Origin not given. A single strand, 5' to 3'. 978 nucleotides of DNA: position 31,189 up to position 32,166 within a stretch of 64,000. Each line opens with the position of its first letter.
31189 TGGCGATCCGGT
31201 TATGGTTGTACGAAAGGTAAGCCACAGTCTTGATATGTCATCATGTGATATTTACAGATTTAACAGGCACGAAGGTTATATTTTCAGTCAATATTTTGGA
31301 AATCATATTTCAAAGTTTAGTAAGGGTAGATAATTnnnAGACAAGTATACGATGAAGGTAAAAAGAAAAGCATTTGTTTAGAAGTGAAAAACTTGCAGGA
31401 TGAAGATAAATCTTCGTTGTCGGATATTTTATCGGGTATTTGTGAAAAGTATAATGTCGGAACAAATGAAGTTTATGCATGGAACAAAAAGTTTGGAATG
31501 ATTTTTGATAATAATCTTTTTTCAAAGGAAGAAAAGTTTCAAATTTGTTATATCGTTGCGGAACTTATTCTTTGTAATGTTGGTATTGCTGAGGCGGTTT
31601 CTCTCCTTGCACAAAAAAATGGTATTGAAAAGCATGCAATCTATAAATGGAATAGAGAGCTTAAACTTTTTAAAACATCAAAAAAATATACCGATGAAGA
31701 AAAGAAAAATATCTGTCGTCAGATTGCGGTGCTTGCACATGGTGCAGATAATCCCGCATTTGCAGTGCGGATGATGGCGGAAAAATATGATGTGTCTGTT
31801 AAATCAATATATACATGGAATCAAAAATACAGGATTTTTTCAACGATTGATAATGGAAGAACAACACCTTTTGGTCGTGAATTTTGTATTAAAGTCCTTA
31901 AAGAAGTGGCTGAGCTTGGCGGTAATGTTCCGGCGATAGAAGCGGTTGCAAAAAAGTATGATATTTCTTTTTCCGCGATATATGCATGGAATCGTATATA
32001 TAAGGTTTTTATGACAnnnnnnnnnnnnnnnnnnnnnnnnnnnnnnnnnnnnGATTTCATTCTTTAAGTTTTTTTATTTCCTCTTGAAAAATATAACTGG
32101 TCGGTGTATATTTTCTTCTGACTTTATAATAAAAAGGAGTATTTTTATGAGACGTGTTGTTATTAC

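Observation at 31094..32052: Protein built from 4-5 tandem transposase-type HTH domains, wedged between rpoD and fabF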

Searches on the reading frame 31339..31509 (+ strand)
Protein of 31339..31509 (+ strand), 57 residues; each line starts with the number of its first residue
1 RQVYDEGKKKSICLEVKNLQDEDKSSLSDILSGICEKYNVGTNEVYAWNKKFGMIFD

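Call 3: search_protein_families(library=pfam, proteins=[window:31339-31509:+], max_evalue=10)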
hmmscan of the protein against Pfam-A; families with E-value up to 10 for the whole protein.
seq(57 aa): 3 families
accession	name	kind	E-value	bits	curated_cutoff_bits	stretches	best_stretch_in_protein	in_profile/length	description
PF21147.3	AMPK_alpha_AID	-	0.034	14.4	27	1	29-46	4-21/46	AMP-activated protein kinase, alpha subunit, autoinhibitory domain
PF18740.7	EC042_2821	-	0.057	14.4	24.9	1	8-52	22-66/97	EC042_2821-like Restriction Endonuclease-like domain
PF01476.26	LysM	-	0.2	12.1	20.9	1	29-50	7-28/43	LysM domain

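Call 77: find_homologous_proteins(query=A9, max_evalue=0.001)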
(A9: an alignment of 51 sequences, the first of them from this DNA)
Query A9 (51 sequences) (56 aa, profile of the alignment): 1 proteins with E <= 0.001 among 21 candidates.
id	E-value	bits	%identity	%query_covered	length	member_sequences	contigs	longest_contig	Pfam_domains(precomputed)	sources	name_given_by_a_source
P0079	4.2e-9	54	-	-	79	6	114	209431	-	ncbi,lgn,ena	-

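Call 78: search_solved_structures(query=A9, max_evalue=10, show_alignments=3)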
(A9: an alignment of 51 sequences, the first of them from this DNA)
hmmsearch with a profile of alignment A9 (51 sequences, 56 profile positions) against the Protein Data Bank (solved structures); distinct sequences matched with E-value up to 10: 60.
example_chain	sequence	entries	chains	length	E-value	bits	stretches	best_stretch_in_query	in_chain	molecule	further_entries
8vd6_A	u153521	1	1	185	0.0026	20.7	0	14-44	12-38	CAP REPEAT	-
2glo_A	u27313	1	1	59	0.013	18.5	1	2-47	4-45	brinker CG9653-PA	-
2r0q_C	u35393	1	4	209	0.02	17.9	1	9-46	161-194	Putative transposon Tn552 DNA-invertase bin3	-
1du6_A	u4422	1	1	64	0.065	16.3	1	11-47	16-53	HOMEOBOX PROTEIN PBX1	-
1puf_B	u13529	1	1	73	0.069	16.2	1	11-47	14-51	Pre-B-cell leukemia transcription factor-1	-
1b72_B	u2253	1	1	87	0.093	15.8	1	11-47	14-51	PROTEIN (PBX1)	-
5i41_B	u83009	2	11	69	0.098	15.7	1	29-52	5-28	Chromosome-anchoring protein RacA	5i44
8yri_A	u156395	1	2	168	0.12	15.4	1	15-43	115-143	PTS system, mannose/fructose/sorbose family, IIB component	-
5ci5_A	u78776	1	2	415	0.12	15.3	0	33-45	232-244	Extracellular solute-binding protein family 1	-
3fxd_A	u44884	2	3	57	0.13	15.3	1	2-36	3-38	Protein IcmQ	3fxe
9j1k_M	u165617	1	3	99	0.18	14.8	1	28-50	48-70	CCA-adding enzyme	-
1b8i_B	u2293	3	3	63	0.2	14.7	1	11-47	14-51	PROTEIN (HOMEOBOX PROTEIN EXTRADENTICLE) | Homeobox protein extradenticle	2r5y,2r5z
2mkx_A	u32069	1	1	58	0.22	14.5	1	25-48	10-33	Autolysin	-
7yb4_A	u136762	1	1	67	0.23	14.5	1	11-47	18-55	Homeobox protein extradenticle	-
5zjq_B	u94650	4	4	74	0.27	14.3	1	11-47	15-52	Homeobox protein extradenticle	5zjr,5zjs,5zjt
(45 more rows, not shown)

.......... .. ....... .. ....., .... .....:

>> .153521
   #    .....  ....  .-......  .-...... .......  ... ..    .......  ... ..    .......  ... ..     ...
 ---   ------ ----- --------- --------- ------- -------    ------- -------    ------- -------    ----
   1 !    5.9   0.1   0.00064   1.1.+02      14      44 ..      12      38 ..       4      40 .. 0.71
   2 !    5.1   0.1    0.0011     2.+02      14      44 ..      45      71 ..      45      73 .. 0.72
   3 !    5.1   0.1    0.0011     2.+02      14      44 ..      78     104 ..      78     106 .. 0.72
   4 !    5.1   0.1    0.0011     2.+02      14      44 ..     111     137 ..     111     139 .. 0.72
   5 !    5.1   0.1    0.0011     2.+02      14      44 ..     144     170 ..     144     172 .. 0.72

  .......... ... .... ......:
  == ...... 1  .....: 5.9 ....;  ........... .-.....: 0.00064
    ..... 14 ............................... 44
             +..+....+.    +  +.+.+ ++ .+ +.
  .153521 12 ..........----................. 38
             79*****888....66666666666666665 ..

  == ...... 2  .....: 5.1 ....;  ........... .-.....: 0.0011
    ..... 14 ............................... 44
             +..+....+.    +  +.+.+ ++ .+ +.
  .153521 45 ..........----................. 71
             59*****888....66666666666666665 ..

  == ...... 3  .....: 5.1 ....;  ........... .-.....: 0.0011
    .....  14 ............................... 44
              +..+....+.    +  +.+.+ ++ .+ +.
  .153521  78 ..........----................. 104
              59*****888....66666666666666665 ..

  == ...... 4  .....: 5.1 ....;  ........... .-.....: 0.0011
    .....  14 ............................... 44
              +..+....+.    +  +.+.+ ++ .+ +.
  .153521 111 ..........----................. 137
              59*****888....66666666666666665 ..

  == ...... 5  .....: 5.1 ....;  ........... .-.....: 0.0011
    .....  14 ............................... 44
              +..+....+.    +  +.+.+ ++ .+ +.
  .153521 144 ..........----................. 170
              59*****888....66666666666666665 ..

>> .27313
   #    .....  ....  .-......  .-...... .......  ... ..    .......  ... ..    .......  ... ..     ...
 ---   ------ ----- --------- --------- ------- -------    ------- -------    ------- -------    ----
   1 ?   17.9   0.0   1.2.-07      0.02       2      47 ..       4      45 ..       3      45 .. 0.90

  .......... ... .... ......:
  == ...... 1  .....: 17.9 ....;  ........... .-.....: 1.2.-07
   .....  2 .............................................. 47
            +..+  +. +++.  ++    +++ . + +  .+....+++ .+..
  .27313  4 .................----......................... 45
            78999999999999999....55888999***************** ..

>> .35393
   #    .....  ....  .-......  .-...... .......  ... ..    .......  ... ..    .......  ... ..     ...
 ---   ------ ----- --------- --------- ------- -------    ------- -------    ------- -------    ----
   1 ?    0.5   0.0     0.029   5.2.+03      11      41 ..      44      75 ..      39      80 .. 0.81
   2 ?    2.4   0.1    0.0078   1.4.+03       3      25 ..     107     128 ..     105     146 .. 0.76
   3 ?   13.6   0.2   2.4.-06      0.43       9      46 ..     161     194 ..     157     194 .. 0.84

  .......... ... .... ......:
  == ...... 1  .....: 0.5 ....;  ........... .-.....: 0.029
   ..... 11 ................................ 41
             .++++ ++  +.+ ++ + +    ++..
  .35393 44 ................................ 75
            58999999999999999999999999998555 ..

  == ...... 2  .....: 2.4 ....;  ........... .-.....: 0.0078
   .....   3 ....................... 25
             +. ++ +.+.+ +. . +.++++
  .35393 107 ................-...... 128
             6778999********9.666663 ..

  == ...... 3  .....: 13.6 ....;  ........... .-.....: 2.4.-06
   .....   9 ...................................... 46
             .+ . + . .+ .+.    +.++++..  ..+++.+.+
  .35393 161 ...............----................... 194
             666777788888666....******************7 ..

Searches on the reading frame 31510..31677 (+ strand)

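Call 3: search_protein_families(library=pfam, proteins=[window:31510-31677:+], max_evalue=10)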
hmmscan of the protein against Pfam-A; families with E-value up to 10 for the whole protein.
seq(56 aa): 1 family
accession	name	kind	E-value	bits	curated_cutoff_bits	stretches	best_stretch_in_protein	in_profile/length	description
PF01527.26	HTH_Tnp_1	-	0.052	14.2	24.1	1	29-51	25-47/75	Transposase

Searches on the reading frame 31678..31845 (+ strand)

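Call 3: search_protein_families(library=pfam, proteins=[window:31678-31845:+], max_evalue=10)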
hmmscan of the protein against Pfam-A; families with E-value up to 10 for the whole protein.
seq(56 aa): 4 families
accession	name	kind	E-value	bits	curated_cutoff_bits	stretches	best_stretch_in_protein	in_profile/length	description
PF01527.26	HTH_Tnp_1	-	0.0004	21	24.1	1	2-52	5-48/75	Transposase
PF13518.12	HTH_28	-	0.037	14.5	25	1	33-53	18-38/52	Helix-turn-helix domain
PF23620.1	KIAA0319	-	0.13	13.2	27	1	3-46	12-54/94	KIAA0319 C-terminal domain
PF13551.12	HTH_29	-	0.23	12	28.1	1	17-51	4-36/64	Winged helix-turn helix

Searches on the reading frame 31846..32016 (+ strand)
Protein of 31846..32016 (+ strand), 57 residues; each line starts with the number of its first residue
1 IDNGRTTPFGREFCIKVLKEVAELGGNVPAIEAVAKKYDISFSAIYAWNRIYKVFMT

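Call 3: search_protein_families(library=pfam, proteins=[window:31846-32016:+], max_evalue=10)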
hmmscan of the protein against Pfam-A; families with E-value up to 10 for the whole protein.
seq(57 aa): 4 families
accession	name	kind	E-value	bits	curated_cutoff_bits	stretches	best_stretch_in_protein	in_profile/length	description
PF13518.12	HTH_28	-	0.0041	17.6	25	1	16-53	4-37/52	Helix-turn-helix domain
PF01527.26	HTH_Tnp_1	-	0.0076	16.9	24.1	1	7-52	5-47/75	Transposase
PF01476.26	LysM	-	0.014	15.8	20.9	1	32-51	10-29/43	LysM domain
PF01257.25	2Fe-2S_thioredx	-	0.19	12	24.8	1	11-56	12-59/145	Thioredoxin-like [2Fe-2S] ferredoxin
